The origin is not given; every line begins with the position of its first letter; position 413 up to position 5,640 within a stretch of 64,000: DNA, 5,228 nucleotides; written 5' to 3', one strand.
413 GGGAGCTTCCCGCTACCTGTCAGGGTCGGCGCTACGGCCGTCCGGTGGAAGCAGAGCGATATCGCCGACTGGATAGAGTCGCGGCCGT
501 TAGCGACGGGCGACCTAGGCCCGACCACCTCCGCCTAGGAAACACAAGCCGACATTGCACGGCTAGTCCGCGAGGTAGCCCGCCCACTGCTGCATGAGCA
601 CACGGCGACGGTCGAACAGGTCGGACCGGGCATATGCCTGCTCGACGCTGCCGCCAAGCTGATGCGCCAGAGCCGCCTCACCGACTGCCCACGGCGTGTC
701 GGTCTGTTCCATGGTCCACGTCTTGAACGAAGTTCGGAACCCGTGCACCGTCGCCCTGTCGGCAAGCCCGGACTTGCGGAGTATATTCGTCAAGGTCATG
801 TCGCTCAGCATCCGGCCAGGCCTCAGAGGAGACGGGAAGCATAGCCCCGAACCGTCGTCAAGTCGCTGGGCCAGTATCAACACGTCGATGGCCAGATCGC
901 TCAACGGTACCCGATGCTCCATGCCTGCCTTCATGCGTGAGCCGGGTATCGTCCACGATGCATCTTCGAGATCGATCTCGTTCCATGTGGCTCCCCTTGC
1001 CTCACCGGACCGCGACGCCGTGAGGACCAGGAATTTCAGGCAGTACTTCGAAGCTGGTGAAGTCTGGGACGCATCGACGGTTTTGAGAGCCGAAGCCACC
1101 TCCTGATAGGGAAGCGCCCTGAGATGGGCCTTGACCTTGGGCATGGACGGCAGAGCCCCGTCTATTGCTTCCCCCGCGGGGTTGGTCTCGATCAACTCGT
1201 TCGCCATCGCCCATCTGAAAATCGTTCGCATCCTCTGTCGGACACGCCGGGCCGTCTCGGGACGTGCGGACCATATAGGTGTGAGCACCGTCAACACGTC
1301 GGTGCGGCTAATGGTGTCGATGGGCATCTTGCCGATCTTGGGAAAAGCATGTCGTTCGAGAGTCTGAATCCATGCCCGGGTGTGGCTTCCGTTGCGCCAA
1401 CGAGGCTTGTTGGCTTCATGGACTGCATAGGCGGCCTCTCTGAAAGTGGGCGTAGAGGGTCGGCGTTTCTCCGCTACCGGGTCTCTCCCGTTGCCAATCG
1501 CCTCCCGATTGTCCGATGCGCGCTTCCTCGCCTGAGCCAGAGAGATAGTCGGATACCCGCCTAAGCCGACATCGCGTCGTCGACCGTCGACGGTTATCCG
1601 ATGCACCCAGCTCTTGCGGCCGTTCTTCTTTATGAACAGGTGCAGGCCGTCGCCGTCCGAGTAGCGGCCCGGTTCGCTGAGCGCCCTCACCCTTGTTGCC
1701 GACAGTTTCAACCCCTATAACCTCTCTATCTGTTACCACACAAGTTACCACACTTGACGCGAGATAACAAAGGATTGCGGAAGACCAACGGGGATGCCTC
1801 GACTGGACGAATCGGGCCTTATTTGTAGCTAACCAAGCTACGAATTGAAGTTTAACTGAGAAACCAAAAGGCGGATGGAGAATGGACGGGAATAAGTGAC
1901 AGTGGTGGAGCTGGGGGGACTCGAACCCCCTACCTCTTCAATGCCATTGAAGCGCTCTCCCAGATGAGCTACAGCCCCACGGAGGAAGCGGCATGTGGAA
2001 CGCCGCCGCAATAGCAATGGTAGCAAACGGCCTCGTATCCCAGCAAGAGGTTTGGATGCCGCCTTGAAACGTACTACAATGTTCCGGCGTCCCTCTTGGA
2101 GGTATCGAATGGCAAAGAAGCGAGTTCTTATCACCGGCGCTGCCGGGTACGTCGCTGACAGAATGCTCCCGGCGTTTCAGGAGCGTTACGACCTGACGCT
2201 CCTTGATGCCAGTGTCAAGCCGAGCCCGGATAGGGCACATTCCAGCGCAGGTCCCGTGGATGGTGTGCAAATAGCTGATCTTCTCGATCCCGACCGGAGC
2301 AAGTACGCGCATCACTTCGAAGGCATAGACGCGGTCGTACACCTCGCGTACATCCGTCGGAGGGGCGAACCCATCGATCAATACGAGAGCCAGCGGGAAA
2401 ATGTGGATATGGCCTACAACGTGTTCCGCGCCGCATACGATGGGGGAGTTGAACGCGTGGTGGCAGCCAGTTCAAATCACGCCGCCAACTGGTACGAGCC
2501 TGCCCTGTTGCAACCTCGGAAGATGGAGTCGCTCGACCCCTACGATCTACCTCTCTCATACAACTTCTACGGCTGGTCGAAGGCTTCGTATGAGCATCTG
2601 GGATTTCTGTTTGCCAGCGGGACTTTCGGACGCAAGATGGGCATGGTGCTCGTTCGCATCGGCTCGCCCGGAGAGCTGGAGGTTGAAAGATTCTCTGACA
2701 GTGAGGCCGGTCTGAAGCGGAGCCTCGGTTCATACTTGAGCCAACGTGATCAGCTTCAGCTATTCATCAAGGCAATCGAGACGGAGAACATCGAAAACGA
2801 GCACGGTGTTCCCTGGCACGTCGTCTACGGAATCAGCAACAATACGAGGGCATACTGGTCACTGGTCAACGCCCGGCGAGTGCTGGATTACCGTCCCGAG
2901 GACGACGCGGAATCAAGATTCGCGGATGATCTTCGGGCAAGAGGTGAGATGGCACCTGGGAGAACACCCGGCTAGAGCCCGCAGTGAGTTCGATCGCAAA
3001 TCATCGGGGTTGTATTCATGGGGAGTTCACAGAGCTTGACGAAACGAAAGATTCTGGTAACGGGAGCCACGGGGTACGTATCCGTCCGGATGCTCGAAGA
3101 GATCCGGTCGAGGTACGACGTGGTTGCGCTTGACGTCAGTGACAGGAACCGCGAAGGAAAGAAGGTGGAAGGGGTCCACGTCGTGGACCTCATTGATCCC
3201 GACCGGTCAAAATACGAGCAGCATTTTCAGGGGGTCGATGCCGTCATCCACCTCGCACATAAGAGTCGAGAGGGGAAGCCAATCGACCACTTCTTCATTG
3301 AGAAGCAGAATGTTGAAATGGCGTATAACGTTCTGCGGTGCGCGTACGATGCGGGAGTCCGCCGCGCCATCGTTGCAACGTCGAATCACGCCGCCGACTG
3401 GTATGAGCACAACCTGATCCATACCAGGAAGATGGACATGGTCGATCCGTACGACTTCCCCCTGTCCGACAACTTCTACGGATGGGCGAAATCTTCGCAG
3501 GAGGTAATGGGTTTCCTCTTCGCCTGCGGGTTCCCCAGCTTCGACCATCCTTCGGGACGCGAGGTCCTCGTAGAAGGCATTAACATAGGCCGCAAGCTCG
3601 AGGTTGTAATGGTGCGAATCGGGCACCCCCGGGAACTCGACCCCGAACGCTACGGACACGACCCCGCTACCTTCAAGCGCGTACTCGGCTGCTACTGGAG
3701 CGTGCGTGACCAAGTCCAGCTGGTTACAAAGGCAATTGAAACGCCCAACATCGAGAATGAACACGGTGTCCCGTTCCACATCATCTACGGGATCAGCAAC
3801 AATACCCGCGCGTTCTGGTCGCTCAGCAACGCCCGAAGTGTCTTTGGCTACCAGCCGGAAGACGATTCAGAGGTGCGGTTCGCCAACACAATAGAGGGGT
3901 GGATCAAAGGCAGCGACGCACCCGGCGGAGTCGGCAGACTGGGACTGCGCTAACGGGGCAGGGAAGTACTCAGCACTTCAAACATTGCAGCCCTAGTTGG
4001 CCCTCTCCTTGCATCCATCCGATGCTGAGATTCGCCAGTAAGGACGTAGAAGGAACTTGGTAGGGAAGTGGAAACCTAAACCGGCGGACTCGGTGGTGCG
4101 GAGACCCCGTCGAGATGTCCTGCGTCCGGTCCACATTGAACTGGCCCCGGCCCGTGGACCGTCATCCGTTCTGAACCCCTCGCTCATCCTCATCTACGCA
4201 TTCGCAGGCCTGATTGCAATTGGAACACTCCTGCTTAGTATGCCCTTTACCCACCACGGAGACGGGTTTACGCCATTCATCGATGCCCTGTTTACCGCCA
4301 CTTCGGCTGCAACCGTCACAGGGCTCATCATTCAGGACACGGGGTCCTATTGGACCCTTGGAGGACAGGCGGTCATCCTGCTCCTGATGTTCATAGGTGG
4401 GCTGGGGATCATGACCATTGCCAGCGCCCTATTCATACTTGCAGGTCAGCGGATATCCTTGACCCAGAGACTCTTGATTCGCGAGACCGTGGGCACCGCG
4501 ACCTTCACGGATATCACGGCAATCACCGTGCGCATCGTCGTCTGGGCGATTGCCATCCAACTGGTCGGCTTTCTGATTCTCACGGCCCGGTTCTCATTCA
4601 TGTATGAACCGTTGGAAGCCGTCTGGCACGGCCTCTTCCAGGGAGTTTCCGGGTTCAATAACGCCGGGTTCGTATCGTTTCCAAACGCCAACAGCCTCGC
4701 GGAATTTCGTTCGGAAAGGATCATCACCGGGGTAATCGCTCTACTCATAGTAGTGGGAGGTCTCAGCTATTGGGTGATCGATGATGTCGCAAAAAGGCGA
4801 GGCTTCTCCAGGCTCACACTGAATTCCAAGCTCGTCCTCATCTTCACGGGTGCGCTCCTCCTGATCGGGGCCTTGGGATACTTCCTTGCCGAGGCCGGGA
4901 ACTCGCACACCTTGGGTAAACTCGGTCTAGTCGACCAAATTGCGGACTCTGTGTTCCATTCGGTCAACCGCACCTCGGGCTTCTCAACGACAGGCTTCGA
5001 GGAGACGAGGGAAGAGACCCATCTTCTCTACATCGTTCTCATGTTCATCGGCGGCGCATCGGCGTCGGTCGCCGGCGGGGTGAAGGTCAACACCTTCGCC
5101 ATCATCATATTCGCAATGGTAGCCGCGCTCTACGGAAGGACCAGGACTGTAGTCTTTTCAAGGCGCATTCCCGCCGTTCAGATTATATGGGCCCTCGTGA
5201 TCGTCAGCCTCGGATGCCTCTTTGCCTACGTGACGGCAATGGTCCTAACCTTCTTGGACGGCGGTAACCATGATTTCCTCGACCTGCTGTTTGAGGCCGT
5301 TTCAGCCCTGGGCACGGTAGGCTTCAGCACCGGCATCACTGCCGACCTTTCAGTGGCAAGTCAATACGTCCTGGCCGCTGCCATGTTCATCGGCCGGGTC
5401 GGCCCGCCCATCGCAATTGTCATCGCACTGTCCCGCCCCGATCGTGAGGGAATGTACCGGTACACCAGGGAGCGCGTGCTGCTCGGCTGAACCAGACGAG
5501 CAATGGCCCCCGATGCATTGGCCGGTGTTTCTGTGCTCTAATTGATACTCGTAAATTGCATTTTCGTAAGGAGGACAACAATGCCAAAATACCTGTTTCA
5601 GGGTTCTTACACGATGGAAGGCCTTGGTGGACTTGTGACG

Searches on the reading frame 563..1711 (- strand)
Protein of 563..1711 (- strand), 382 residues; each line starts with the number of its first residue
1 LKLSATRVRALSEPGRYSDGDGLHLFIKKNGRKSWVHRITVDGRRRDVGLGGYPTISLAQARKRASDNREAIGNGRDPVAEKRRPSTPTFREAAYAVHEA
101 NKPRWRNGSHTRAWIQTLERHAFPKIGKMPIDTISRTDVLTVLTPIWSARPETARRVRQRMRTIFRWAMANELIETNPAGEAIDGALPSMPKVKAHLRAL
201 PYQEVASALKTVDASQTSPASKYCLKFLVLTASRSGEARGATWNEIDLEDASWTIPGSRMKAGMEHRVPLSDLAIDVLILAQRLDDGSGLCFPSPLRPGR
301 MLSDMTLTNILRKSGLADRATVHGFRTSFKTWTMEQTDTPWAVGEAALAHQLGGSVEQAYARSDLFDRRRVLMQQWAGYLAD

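Call 99: search_protein_families(library=pfam, proteins=[window:563-1711:-], max_evalue=0.00001)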
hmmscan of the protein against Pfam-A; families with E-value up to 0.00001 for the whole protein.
window:563-1711:- (382 aa): 3 families
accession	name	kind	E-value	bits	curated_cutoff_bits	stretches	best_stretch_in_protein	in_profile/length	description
PF22022.2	Phage_int_M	-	1.2e-28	99.6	27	1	90-180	1-91/96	Phage integrase central domain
PF13356.12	Arm-DNA-bind_3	-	7e-22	77.8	27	1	3-84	1-82/83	Arm DNA-binding domain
PF00589.27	Phage_integrase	-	5.8e-14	52.7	27.1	1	201-364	4-169/172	Phage integrase family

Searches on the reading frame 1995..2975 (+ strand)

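Call 99: search_protein_families(library=pfam, proteins=[window:1995-2975:+], max_evalue=0.00001)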
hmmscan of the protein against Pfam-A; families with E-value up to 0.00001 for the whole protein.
window:1995-2975:+ (326 aa): 1 family
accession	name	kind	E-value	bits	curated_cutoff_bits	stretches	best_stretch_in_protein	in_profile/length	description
PF01370.27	Epimerase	-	5.6e-13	49.3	20.9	1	44-202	1-152/240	NAD dependent epimerase/dehydratase family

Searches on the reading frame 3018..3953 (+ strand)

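Call 99: search_protein_families(library=pfam, proteins=[window:3018-3953:+], max_evalue=0.00001)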
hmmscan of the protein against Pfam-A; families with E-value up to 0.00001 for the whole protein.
window:3018-3953:+ (311 aa): 2 families
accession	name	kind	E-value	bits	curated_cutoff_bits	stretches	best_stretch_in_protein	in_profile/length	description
PF01370.27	Epimerase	-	5e-12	46.2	20.9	1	12-134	1-125/240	NAD dependent epimerase/dehydratase family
PF13460.12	NAD_binding_10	-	8.8e-07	29.4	27.2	1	16-127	1-103/184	NAD(P)H-binding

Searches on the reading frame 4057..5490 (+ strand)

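Call 99: search_protein_families(library=pfam, proteins=[window:4057-5490:+], max_evalue=0.00001)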
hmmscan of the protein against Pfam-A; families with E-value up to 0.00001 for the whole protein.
window:4057-5490:+ (477 aa): 1 family
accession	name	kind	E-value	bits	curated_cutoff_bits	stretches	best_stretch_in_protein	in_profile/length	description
PF02386.22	TrkH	-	1.8e-42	145.9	27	1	40-450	34-483/502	Cation transport protein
